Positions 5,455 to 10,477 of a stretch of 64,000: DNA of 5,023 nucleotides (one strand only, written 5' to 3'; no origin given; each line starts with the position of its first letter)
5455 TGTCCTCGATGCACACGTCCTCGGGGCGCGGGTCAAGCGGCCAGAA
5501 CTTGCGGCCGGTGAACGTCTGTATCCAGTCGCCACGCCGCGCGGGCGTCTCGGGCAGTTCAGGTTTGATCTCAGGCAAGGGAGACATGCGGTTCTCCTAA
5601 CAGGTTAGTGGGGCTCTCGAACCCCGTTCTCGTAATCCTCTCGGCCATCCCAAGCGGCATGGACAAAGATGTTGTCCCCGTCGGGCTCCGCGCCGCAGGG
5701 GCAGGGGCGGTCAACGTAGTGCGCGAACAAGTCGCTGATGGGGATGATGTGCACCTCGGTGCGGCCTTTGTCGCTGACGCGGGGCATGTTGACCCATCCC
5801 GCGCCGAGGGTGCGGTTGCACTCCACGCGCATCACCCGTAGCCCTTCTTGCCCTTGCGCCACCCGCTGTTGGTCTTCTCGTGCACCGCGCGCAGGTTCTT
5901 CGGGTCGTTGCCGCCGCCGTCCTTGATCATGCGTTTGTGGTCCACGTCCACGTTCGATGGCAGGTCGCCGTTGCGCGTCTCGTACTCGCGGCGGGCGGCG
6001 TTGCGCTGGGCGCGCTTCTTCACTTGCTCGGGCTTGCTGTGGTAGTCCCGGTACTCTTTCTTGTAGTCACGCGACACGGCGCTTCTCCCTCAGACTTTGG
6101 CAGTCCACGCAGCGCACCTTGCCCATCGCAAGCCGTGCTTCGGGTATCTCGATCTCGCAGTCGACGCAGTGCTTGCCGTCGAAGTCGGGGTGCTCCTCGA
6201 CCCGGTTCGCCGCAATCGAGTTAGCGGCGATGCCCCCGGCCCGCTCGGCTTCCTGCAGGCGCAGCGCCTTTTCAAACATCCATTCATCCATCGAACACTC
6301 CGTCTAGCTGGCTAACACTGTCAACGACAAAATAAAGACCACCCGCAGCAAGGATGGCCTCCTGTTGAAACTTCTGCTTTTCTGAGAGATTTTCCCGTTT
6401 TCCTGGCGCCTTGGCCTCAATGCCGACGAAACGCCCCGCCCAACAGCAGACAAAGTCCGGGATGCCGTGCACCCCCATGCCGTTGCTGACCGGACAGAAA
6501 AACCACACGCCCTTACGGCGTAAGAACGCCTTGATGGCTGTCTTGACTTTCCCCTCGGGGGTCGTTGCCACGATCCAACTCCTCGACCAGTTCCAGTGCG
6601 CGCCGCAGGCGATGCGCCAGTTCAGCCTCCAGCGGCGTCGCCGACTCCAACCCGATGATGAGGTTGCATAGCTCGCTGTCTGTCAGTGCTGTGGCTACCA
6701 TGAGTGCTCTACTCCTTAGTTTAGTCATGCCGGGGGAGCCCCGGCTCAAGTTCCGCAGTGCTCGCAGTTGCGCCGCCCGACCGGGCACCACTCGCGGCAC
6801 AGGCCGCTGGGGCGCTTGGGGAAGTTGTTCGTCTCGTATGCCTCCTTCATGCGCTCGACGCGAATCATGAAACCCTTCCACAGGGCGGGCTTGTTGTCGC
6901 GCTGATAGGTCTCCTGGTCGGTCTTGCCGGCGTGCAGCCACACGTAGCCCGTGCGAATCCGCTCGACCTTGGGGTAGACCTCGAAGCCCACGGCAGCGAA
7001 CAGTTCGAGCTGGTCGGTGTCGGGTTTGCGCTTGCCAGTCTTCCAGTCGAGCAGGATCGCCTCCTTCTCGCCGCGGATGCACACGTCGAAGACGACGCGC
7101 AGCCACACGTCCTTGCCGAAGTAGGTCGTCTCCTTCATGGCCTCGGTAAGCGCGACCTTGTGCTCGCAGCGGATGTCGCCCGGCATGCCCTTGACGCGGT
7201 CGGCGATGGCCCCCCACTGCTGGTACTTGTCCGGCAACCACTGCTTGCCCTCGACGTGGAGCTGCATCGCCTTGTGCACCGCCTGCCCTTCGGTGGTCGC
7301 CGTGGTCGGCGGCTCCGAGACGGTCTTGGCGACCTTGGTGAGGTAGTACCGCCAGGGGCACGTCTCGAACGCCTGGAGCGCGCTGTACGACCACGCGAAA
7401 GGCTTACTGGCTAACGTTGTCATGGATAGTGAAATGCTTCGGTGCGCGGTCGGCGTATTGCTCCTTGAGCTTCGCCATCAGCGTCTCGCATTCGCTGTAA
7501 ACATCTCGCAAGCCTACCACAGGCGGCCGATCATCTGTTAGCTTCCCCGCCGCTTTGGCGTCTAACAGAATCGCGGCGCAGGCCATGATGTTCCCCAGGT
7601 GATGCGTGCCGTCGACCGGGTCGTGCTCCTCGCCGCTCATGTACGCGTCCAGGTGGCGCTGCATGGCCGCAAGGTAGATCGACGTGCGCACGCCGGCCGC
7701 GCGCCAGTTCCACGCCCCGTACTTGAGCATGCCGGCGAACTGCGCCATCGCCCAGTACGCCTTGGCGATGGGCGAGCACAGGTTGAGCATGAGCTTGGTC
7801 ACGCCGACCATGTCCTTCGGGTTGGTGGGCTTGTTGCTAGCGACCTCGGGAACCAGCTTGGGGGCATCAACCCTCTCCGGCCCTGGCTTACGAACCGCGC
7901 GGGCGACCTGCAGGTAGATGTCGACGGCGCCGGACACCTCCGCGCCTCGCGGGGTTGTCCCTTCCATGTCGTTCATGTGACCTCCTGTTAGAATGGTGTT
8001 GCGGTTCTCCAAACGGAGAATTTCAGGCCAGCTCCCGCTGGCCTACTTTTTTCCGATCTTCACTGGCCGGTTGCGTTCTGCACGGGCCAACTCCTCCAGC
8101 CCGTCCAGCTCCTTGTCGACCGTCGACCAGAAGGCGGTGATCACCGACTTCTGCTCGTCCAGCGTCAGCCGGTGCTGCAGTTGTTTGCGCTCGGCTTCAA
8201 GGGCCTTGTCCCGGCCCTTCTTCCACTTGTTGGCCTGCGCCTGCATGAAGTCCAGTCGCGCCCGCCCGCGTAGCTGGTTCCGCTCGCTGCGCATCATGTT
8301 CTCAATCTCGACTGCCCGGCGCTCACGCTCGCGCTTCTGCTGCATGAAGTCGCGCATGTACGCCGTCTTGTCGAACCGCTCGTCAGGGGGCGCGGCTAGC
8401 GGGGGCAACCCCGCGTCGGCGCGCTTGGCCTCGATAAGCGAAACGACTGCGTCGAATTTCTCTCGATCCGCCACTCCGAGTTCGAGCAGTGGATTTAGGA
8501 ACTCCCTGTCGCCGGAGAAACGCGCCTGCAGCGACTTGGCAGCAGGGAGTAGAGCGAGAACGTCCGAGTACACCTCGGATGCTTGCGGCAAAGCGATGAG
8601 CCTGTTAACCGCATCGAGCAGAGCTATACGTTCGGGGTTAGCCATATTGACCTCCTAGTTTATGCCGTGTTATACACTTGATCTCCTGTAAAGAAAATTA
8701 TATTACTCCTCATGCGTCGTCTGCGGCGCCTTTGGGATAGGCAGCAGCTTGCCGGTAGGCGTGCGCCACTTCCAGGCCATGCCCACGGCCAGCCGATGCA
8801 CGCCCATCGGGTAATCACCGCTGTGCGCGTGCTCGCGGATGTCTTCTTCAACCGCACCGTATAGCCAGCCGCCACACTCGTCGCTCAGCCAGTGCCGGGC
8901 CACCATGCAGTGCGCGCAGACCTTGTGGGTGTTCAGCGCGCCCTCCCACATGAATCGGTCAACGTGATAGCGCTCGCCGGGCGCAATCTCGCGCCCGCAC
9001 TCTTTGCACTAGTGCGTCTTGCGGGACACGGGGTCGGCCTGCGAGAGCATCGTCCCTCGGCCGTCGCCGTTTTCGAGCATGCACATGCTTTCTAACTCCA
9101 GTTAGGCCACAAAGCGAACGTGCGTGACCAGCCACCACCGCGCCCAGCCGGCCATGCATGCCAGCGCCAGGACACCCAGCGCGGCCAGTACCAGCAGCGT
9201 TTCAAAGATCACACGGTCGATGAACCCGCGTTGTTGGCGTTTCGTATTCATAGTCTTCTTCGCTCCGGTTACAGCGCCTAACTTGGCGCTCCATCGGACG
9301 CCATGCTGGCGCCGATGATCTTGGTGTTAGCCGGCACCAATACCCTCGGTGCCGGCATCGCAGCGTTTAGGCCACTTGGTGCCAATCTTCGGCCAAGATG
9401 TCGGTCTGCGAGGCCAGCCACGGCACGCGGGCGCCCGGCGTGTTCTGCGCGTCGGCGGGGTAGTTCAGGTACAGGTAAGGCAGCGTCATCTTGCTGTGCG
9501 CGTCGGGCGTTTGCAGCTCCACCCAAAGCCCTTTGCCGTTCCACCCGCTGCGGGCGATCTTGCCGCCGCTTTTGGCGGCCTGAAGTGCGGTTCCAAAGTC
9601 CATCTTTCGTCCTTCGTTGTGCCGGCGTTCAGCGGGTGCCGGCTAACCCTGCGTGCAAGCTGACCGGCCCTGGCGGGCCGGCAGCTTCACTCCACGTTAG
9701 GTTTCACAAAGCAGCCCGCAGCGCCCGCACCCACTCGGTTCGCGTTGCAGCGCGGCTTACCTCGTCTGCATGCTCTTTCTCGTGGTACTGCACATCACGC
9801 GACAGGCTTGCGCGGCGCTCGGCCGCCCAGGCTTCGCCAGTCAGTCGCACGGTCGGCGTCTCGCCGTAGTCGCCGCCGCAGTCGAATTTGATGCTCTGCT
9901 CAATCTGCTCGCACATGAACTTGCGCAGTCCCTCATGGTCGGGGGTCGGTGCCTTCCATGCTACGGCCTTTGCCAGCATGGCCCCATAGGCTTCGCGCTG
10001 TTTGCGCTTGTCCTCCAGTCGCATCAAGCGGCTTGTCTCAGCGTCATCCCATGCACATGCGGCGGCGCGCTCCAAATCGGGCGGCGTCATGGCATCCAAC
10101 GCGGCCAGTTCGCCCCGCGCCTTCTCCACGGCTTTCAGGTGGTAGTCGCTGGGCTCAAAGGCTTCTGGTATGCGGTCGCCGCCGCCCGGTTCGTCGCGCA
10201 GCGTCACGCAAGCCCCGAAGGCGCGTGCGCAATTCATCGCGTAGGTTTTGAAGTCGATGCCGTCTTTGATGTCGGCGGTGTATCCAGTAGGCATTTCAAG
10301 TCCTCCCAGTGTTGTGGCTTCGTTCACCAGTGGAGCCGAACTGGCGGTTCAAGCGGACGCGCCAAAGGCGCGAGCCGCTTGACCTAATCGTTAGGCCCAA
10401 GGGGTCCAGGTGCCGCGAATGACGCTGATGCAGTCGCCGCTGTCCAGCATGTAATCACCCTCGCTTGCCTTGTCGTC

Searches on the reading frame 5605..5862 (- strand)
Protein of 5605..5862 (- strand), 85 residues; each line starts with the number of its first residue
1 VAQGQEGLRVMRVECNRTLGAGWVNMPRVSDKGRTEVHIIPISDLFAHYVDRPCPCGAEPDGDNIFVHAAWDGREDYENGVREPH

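Call 25: search_protein_families(library=pfam, max_evalue=0.01, proteins=[window:5605-5862:-])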
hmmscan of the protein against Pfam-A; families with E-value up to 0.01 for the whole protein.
window:5605-5862:- (85 aa): 0 families

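Call 57: search_protein_families(library=phrogs, max_evalue=0.01, proteins=[window:5605-5862:-])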
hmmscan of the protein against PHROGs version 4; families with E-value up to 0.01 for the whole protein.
window:5605-5862:- (85 aa): 1 family
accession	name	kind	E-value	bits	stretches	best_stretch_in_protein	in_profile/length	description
phrog_2864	-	unknown function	4.6e-10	40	1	34-80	9-63/66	-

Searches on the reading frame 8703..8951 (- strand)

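Call 25: search_protein_families(library=pfam, max_evalue=0.01, proteins=[window:8703-8951:-])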
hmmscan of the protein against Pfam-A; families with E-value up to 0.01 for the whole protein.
window:8703-8951:- (82 aa): 0 families

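Call 57: search_protein_families(library=phrogs, max_evalue=0.01, proteins=[window:8703-8951:-])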
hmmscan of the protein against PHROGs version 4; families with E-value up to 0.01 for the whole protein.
window:8703-8951:- (82 aa): 1 family
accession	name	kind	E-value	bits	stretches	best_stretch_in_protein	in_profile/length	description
phrog_7314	-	unknown function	0.002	19.3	1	2-79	37-124/134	-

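Call 87: search_protein_families(library=pfam, max_evalue=5, proteins=[window:8703-8951:-])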
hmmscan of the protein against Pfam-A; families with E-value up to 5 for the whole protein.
window:8703-8951:- (82 aa): 0 families

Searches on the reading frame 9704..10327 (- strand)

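Call 35: search_protein_families(library=pfam, max_evalue=0.01, proteins=[window:9704-10327:-])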
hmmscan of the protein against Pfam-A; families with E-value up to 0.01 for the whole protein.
window:9704-10327:- (207 aa): 0 families

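Call 57: search_protein_families(library=phrogs, max_evalue=0.01, proteins=[window:9704-10327:-])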
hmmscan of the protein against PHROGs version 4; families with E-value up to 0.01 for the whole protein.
window:9704-10327:- (207 aa): 1 family
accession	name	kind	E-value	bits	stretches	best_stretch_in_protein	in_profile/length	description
phrog_8905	-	unknown function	5.1e-31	109.1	1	12-207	1-210/215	-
